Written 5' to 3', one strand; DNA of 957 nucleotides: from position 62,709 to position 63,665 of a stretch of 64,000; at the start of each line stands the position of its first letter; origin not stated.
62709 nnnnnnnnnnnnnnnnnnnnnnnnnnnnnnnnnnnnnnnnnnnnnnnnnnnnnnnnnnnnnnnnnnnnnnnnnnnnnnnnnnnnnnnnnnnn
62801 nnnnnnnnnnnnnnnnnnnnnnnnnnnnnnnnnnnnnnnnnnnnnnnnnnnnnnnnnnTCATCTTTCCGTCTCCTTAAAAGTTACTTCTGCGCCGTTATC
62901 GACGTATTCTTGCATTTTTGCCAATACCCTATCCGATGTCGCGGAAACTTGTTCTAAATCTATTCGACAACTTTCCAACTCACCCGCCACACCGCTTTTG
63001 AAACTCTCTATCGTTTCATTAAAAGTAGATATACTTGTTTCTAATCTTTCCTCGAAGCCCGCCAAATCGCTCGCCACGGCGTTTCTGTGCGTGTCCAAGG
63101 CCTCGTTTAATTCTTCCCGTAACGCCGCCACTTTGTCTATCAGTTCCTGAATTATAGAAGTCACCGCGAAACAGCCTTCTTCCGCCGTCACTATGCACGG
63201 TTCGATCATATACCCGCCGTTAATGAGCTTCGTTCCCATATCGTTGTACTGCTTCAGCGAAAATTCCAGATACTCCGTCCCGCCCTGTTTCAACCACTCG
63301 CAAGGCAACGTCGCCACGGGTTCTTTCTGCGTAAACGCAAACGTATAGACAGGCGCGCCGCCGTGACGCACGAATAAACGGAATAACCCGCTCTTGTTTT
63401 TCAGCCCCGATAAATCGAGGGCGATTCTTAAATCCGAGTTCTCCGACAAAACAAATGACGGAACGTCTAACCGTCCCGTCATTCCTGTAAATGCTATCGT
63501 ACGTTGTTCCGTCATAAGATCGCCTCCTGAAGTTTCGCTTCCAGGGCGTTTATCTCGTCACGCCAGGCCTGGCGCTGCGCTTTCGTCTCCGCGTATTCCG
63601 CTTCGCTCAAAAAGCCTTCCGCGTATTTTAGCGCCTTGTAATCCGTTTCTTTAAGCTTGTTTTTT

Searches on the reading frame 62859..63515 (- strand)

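Call 96: search_protein_families(library=pfam, proteins=[window:62859-63515:-], max_evalue=0.01)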
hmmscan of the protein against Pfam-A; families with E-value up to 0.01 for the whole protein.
window:62859-63515:- (218 aa): 1 family
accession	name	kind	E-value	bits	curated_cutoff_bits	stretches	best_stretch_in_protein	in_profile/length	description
PF01442.23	Apolipoprotein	-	0.00086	19.5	90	1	122-207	90-169/190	Apolipoprotein A1/A4/E domain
